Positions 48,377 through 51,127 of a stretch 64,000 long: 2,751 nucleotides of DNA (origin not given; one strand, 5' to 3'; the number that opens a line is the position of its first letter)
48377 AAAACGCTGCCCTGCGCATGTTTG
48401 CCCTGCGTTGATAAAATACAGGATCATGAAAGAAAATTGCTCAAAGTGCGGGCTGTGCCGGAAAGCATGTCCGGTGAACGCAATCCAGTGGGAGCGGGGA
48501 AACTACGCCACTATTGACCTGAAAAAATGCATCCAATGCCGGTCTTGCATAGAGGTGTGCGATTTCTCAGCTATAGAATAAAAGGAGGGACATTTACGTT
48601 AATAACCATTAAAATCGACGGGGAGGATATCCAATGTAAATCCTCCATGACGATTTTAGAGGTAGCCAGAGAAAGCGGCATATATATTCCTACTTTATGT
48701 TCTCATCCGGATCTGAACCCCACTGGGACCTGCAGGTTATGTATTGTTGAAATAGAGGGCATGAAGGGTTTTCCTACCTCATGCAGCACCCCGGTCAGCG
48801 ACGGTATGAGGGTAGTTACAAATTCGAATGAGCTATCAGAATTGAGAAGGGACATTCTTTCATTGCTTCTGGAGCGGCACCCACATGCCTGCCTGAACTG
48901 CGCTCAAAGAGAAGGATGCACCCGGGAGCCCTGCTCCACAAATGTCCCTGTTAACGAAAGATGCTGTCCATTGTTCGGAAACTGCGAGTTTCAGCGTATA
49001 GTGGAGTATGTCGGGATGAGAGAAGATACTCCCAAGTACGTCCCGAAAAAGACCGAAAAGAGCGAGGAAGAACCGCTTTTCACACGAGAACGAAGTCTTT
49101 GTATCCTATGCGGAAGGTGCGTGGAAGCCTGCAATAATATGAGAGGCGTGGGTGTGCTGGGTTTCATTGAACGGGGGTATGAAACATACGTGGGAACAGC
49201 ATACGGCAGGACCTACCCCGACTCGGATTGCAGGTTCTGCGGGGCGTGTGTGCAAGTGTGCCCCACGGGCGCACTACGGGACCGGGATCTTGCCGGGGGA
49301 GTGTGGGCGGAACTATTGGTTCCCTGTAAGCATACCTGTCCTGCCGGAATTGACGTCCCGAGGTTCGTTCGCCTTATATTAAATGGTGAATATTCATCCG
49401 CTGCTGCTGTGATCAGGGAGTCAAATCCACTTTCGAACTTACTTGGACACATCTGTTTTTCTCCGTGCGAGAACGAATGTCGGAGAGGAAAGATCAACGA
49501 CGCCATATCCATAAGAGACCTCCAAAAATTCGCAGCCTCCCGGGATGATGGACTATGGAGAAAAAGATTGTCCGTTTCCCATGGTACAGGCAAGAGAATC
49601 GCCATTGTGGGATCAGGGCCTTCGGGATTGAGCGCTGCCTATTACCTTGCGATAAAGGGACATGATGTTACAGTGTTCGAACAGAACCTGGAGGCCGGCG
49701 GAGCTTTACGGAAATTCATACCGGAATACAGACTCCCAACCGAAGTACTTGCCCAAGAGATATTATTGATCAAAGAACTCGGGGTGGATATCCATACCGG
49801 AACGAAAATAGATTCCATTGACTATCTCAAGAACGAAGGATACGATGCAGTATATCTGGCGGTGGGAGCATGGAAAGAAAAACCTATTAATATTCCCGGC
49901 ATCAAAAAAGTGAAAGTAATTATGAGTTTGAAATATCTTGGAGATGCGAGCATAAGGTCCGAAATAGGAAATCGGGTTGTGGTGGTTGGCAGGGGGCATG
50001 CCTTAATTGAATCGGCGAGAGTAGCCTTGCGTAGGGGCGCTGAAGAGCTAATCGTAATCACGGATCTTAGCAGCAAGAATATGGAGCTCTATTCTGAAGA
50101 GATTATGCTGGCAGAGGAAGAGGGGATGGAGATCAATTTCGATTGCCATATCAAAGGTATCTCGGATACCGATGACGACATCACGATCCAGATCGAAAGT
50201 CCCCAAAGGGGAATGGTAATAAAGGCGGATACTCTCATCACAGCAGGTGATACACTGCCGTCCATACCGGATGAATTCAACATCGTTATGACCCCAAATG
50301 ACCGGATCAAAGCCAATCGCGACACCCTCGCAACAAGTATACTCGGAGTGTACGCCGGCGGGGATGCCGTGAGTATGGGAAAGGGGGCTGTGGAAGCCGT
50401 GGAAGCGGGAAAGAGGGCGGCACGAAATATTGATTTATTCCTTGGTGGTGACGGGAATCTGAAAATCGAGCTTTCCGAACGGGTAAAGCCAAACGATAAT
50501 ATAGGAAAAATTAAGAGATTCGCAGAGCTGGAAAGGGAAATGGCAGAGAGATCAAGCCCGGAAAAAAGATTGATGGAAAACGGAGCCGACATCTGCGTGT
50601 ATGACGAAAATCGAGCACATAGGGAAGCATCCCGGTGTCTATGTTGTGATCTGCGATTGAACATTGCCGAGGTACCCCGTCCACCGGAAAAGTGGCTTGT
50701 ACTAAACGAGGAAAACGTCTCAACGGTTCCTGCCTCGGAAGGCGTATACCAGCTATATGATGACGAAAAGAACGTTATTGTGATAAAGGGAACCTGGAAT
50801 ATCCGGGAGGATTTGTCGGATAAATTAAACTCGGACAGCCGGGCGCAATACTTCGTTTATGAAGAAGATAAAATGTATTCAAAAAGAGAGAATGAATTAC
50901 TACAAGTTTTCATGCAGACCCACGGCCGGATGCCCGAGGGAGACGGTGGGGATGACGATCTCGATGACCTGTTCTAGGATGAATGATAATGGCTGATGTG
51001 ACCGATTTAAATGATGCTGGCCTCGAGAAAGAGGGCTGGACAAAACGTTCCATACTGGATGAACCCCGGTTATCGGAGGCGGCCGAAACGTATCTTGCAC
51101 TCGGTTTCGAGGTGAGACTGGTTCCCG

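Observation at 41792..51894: Class-I benzoyl-CoA-reductase-like ATP-dependent module operonically joined to a NuoE/NuoF/NuoG-GltD flavin-FeS module in an archaeon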

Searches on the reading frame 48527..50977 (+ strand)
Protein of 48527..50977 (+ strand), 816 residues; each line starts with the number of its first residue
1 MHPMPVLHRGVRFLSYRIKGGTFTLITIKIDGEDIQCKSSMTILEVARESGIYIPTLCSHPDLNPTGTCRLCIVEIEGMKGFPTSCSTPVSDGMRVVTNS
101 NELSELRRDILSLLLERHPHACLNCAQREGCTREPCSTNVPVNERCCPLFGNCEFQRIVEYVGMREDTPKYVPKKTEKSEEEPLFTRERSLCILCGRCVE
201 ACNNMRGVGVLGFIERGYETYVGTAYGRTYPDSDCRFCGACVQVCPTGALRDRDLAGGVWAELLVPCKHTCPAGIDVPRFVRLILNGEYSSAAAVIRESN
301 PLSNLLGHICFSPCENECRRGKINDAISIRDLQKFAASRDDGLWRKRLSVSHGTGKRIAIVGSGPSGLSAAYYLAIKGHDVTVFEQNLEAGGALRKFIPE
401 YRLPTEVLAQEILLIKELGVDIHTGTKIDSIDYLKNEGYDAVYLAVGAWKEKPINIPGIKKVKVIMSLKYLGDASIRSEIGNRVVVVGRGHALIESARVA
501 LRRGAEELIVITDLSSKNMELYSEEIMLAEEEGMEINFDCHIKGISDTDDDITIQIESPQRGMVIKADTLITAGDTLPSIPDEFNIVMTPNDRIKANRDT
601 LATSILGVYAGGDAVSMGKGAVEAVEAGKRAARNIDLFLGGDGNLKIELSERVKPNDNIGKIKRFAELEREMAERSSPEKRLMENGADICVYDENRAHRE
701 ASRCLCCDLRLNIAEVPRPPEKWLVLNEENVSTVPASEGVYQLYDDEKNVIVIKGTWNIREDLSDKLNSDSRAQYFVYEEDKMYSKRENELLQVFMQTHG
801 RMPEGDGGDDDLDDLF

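Call 4: search_protein_families(library=pfam, proteins=[window:48527-50977:+], max_evalue=0.01)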
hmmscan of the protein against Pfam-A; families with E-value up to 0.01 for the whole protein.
window:48527-50977:+ (816 aa): 28 families (the best 25 are shown)
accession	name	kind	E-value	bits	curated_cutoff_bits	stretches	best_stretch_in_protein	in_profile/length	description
PF07992.20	Pyr_redox_2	-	2.4e-21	76.9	26.1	1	357-628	2-291/291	Pyridine nucleotide-disulphide oxidoreductase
PF13510.11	Fer2_4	-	3e-18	66.1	22.8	1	26-100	4-81/82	2Fe-2S iron-sulfur cluster binding domain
PF14691.11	Fer4_20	-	3.3e-15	56.3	25.8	1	266-338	31-106/113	Dihydroprymidine dehydrogenase domain II, 4Fe-4S cluster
PF01266.30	DAO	-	1.6e-10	41.5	27.9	1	357-393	1-38/353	FAD dependent oxidoreductase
PF13450.12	NAD_binding_8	-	6.3e-10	39.6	21.9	1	360-395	1-36/68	NAD(P)-binding Rossmann-like domain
PF12838.12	Fer4_7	-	5e-09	36.9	27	1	192-249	2-52/52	4Fe-4S dicluster domain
PF22117.2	Fer4_Nqo3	-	5.2e-09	36.6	27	1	183-250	2-66/67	NADH-quinone oxidoreductase subunit 3, ferredoxin-like domain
PF00037.32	Fer4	-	1.9e-08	34.2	21.1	2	233-251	6-24/24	4Fe-4S binding domain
PF00070.33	Pyr_redox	-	9.8e-08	32.9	22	1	357-435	1-70/82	Pyridine nucleotide-disulphide oxidoreductase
PF01593.30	Amino_oxidase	-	1.1e-07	31.9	19.8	1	366-394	2-30/443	Flavin containing amine oxidoreductase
PF24348.1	DUF7508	-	3.3e-07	30.8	26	1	722-794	6-75/79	Domain of unknown function (DUF7508)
PF01946.23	Thi4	-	1.1e-06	28.5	26.2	1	358-393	20-56/235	Thi4 family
PF10588.14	NADH-G_4Fe-4S_3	-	1.4e-06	28.1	27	1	107-131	1-25/40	NADH-ubiquinone oxidoreductase-G iron-sulfur binding region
PF13187.11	Fer4_9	-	8.6e-06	26.1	27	1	192-249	2-51/52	4Fe-4S dicluster domain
PF13237.11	Fer4_10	-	2.2e-05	24.7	25.5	1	187-246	4-53/53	4Fe-4S dicluster domain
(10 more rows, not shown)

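Call 5: search_protein_families(library=ncbifam, proteins=[window:48527-50977:+], max_evalue=0.001)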
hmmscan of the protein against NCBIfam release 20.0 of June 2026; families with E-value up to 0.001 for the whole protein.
window:48527-50977:+ (816 aa): 76 families (the best 25 are shown)
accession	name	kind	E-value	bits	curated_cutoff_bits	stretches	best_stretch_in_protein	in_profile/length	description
NF009454.0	PRK12814.1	equivalog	1.7e-110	370.3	916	2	264-708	101-573/657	putative NADPH-dependent glutamate synthase small subunit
NF009410.0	PRK12771.1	subfamily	8.5e-100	334.9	516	1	261-707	44-511/566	NAD(P)-binding protein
TIGR03315.1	Se_ygfK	equivalog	2.8e-71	240.2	835.3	1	264-708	444-887/1012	putative selenate reductase subunit YgfK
NF040763.1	FeFe_hydrog_A6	exception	9.7e-61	205.8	765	2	26-143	1-118/571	NADH-dependent [FeFe] hydrogenase, group A6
NF009414.0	PRK12778.1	equivalog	1.4e-60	205.4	1103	2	267-538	339-627/752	bifunctional dihydroorotate dehydrogenase B NAD binding subunit/NADPH-dependent glutamate synthase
TIGR01316.1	gltA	equivalog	3.1e-55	187.8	471.75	1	266-639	37-449/449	NADPH-dependent glutamate synthase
NF010590.0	PRK13984.1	equivalog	4.4e-54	183.6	946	1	267-640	198-607/611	putative oxidoreductase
NF045663.1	diclust_near_Sec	equivalog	2.2e-47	161.7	530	2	266-452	19-204/759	pyridine nucleotide-disulfide oxidoreductase/dicluster-binding protein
NF005745.0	PRK07569.1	equivalog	3.1e-47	160.9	333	2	25-135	3-113/238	bidirectional hydrogenase complex protein HoxU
TIGR01317.1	GOGAT_sm_gam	subfamily_domain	5.2e-43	147.6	447.7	2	267-474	52-264/485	glutamate synthase small subunit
TIGR01318.1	gltD_gamma_fam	subfamily_domain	1.1e-42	146.3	482.95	1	267-551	50-352/467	glutamate synthase, small subunit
NF009413.0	PRK12775.1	equivalog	2.9e-42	144.6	1895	1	267-647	341-762/1006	putative trifunctional 2-polyprenylphenol hydroxylase/glutamate synthase subunit beta/ferritin domain-containing protein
NF040762.1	Hydr_FeFe_Clost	exception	1.2e-38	133.1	900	2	27-131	2-106/572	ferredoxin hydrogenase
NF009415.0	PRK12779.1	equivalog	4.1e-37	127.6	1519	1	267-635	210-622/944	putative bifunctional glutamate synthase subunit beta/2-polyprenylphenol hydroxylase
TIGR01973.1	NuoG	equivalog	7e-36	124.2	470.05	2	28-131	1-104/606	NADH-quinone oxidoreductase subunit NuoG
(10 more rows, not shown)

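Call 27: find_homologous_proteins(query=window:48527-50977:+, max_evalue=1e-30)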
Query window:48527-50977:+ (816 aa): 5777 proteins with E <= 1e-30 among 8000 candidates; the best 120 are listed.
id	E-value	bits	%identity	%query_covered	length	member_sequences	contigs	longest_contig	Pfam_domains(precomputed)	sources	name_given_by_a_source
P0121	0.0e+0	1874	100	100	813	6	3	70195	PF10588.15,PF13450.13,PF07992.21,PF00070.34,PF12838.13,PF22117.3,PF01946.24,PF01266.31,PF13510.12,PF01593.31,PF14691.12,PF00037.33,PF13738.13,PF13187.12,PF24348.2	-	-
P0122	0.0e+0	1317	72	96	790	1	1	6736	PF10588.15,PF13450.13,PF07992.21,PF00070.34,PF03486.21,PF12838.13,PF22117.3,PF01494.26,PF01946.24,PF01266.31,PF13510.12,PF01593.31,PF14691.12,PF00037.33,PF13738.13,PF13237.12,PF13187.12,PF24348.2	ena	-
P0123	0.0e+0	1082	60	97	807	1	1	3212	PF13450.13,PF07992.21,PF00070.34,PF12838.13,PF22117.3,PF01266.31,PF13510.12,PF01593.31,PF14691.12,PF00037.33,PF13738.13,PF13237.12,PF13183.12,PF24348.2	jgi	jgi:NADPH-dependent glutamate synthase beta subunit-like oxidoreductase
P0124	8.3e-251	853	50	96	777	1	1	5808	PF14697.12,PF10588.15,PF13450.13,PF07992.21,PF00070.34,PF12838.13,PF22117.3,PF01494.26,PF01946.24,PF01266.31,PF13510.12,PF01593.31,PF14691.12,PF00890.31,PF00037.33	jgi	jgi:NADPH-dependent glutamate synthase beta subunit-like oxidoreductase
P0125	4.4e-219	748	44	97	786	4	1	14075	PF10588.15,PF13450.13,PF07992.21,PF00070.34,PF03486.21,PF12838.13,PF22117.3,PF01946.24,PF01266.31,PF13510.12,PF01593.31,PF14691.12,PF00037.33,PF13738.13,PF24348.2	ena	-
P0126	4.6e-217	741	45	97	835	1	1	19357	PF14697.12,PF13241.13,PF10588.15,PF13450.13,PF07992.21,PF00070.34,PF12838.13,PF22117.3,PF12831.14,PF01266.31,PF13510.12,PF01593.31,PF14691.12,PF00037.33,PF13738.13,PF01262.28,PF24348.2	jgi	jgi:NADPH-dependent glutamate synthase beta subunit-like oxidoreductase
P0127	1.4e-216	739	46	97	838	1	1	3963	PF14697.12,PF13241.13,PF10588.15,PF13450.13,PF07992.21,PF00070.34,PF12838.13,PF22117.3,PF12831.14,PF01946.24,PF01266.31,PF13510.12,PF14691.12,PF00890.31,PF00037.33,PF13738.13,PF13237.12,PF13187.12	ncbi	ncbi:MAG: FAD-dependent oxidoreductase [Candidatus Bathyarchaeia archaeon]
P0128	2.5e-216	739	46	97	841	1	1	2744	PF14697.12,PF13241.13,PF10588.15,PF13450.13,PF07992.21,PF00070.34,PF12838.13,PF22117.3,PF12831.14,PF01946.24,PF01266.31,PF13510.12,PF14691.12,PF00890.31,PF00037.33,PF13738.13,PF01262.28,PF13237.12,PF13187.12,PF24348.2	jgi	-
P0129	5.4e-216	737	46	97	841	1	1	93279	PF14697.12,PF13241.13,PF10588.15,PF13450.13,PF07992.21,PF00070.34,PF12838.13,PF22117.3,PF12831.14,PF01946.24,PF01266.31,PF13510.12,PF01593.31,PF14691.12,PF00890.31,PF00037.33,PF13738.13,PF13237.12,PF13187.12,PF24348.2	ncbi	-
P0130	8.5e-216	737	45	97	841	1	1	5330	PF14697.12,PF13241.13,PF10588.15,PF13450.13,PF07992.21,PF00070.34,PF12838.13,PF22117.3,PF12831.14,PF01946.24,PF01266.31,PF13510.12,PF14691.12,PF00890.31,PF00037.33,PF13738.13,PF01262.28,PF13237.12,PF13187.12,PF24348.2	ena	-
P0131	9.3e-216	737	45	97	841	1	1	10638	PF14697.12,PF10588.15,PF13450.13,PF07992.21,PF00070.34,PF12838.13,PF22117.3,PF12831.14,PF01946.24,PF01266.31,PF13510.12,PF14691.12,PF00890.31,PF00037.33,PF13738.13,PF13237.12,PF13187.12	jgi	-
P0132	1.9e-215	736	46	97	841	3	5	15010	PF14697.12,PF13241.13,PF10588.15,PF13450.13,PF07992.21,PF00070.34,PF12838.13,PF22117.3,PF12831.14,PF01946.24,PF01266.31,PF13510.12,PF01593.31,PF14691.12,PF00890.31,PF00037.33,PF13738.13,PF01262.28,PF13237.12,PF13187.12,PF24348.2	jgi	-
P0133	3.0e-215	735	45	97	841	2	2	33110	PF14697.12,PF13241.13,PF10588.15,PF13450.13,PF07992.21,PF00070.34,PF12838.13,PF22117.3,PF12831.14,PF01946.24,PF01266.31,PF13510.12,PF14691.12,PF00890.31,PF00037.33,PF13738.13,PF01262.28,PF13237.12,PF13187.12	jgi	-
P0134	3.6e-215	735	45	97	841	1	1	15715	PF14697.12,PF13241.13,PF10588.15,PF13450.13,PF07992.21,PF00070.34,PF12838.13,PF22117.3,PF01266.31,PF13510.12,PF14691.12,PF00037.33,PF13738.13,PF01262.28,PF13237.12,PF13187.12,PF24348.2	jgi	-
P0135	4.8e-215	734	46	97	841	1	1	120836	PF14697.12,PF13241.13,PF10588.15,PF13450.13,PF07992.21,PF00070.34,PF12838.13,PF22117.3,PF12831.14,PF01946.24,PF01266.31,PF13510.12,PF01593.31,PF14691.12,PF00890.31,PF00037.33,PF13738.13,PF01262.28,PF13237.12,PF13187.12,PF24348.2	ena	-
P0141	6.1e-213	727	47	97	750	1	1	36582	PF14697.12,PF13510.12,PF10588.15,PF13450.13,PF14691.12,PF07992.21,PF00070.34,PF00037.33,PF12838.13,PF22117.3,PF13187.12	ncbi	ncbi:MAG: 2Fe-2S iron-sulfur cluster-binding protein [Candidatus Thermoplasmatota archaeon]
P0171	2.0e-207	709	57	52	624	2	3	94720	PF10588.15,PF13450.13,PF07992.21,PF12838.13,PF22117.3,PF01266.31,PF13510.12,PF01593.31,PF14691.12,PF00037.33,PF13237.12,PF13187.12,PF24348.2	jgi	jgi:ferredoxin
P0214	9.1e-205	700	54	56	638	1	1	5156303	PF10588.15,PF13450.13,PF12838.13,PF22117.3,PF01266.31,PF13510.12,PF14691.12,PF00037.33,PF13237.12,PF13183.12,PF13187.12,PF24348.2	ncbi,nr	ncbi:MAG: (2Fe-2S)-binding protein [Thermoplasmata archaeon]|nr:MAG: (2Fe-2S)-binding protein [Therm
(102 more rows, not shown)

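Call 30: find_encoding_contigs(protein=P0121, flank=10000, max_places=4)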
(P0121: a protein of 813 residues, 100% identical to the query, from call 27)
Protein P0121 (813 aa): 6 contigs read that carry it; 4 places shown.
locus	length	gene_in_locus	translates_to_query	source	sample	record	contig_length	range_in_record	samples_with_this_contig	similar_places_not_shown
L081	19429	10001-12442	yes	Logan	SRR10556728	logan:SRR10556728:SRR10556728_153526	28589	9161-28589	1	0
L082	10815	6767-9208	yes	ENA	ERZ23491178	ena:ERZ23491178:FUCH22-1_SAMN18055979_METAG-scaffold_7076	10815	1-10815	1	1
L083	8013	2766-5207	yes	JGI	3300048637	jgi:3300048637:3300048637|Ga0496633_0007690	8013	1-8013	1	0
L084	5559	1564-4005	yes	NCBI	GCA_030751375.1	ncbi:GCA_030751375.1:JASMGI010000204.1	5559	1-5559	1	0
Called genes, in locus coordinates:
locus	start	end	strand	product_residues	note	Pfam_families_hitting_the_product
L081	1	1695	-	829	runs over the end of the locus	PF18911:PKD_4, PF22352:K319L-like_PKD (weak), PF00801:PKD (weak), PF18911:PKD_4, PF22352:K319L-like_PKD, PF00801:PKD (weak), PF18911:PKD_4, PF22352:K319L-like_PKD, +1 more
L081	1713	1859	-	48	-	-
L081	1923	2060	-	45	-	-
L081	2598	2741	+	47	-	PF09853:DUF2080 (weak)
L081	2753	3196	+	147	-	PF00583:Acetyltransf_1, PF13673:Acetyltransf_10 (weak), PF13508:Acetyltransf_7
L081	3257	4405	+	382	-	PF06050:HGD-D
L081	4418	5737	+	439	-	PF06050:HGD-D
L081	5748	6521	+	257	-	PF01869:BcrAD_BadFG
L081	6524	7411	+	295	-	PF01869:BcrAD_BadFG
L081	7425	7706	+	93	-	PF14697:Fer4_21 (weak), PF12797:Fer4_2, PF12837:Fer4_6, PF13237:Fer4_10 (weak), PF00037:Fer4, PF13459:Fer4_15 (weak), PF12838:Fer4_7 (weak), PF13187:Fer4_9 (weak), +1 more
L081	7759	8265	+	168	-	PF01257:2Fe-2S_thioredx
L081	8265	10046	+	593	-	PF01512:Complex1_51K, PF10531:SLBB (weak), PF10589:NADH_4Fe-4S, PF00037:Fer4 (weak), PF12838:Fer4_7 (weak), PF13187:Fer4_9 (weak), PF13237:Fer4_10 (weak), PF14697:Fer4_21 (weak)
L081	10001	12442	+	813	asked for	PF13510:Fer2_4, PF12838:Fer4_7, PF13187:Fer4_9 (weak), PF22117:Fer4_Nqo3, PF00037:Fer4 (weak), PF14691:Fer4_20, PF07992:Pyr_redox_2, PF13450:NAD_binding_8, +7 more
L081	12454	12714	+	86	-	-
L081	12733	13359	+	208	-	PF00753:Lactamase_B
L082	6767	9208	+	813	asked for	PF13510:Fer2_4, PF12838:Fer4_7, PF13187:Fer4_9 (weak), PF22117:Fer4_Nqo3, PF00037:Fer4 (weak), PF14691:Fer4_20, PF07992:Pyr_redox_2, PF13450:NAD_binding_8, +7 more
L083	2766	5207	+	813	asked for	PF13510:Fer2_4, PF12838:Fer4_7, PF13187:Fer4_9 (weak), PF22117:Fer4_Nqo3, PF00037:Fer4 (weak), PF14691:Fer4_20, PF07992:Pyr_redox_2, PF13450:NAD_binding_8, +7 more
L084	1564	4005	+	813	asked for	PF13510:Fer2_4, PF12838:Fer4_7, PF13187:Fer4_9 (weak), PF22117:Fer4_Nqo3, PF00037:Fer4 (weak), PF14691:Fer4_20, PF07992:Pyr_redox_2, PF13450:NAD_binding_8, +7 more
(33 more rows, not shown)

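Call 37: find_encoding_contigs(protein=P0214, flank=10000, max_places=2)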
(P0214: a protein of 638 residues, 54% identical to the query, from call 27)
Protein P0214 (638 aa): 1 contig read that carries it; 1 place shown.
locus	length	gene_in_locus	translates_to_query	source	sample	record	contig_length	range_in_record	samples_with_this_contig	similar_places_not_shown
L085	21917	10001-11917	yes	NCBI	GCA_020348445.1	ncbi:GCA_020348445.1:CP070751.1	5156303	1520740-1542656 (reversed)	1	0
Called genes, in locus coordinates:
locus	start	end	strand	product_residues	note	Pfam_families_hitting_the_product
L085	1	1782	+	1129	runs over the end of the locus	-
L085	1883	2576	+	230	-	PF00801:PKD, PF18911:PKD_4, PF22352:K319L-like_PKD (faint)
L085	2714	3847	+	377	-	-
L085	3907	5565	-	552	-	PF03721:UDPG_MGDP_dh_N, PF00984:UDPG_MGDP_dh, PF03720:UDPG_MGDP_dh_C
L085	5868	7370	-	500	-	-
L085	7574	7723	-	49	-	-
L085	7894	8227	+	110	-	PF01257:2Fe-2S_thioredx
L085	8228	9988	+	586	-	PF01512:Complex1_51K, PF10531:SLBB (weak), PF10589:NADH_4Fe-4S, PF12837:Fer4_6 (weak), PF13237:Fer4_10, PF00037:Fer4 (weak), PF12838:Fer4_7 (weak), PF14697:Fer4_21, +2 more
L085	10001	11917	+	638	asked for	PF13510:Fer2_4, PF12838:Fer4_7, PF13183:Fer4_8 (weak), PF13187:Fer4_9 (weak), PF13237:Fer4_10 (weak), PF22117:Fer4_Nqo3, PF14691:Fer4_20, PF13450:NAD_binding_8, +4 more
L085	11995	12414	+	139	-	PF00583:Acetyltransf_1, PF13673:Acetyltransf_10, PF13508:Acetyltransf_7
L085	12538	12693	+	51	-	-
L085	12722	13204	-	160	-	PF00583:Acetyltransf_1, PF13673:Acetyltransf_10, PF13508:Acetyltransf_7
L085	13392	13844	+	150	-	-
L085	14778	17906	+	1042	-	PF14417:MEDS, PF01590:GAF (faint), PF13185:GAF_2, PF00158:Sigma54_activat, PF14532:Sigma54_activ_2, PF07728:AAA_5 (weak), PF25601:AAA_lid_14, PF02954:HTH_8, +1 more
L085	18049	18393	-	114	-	-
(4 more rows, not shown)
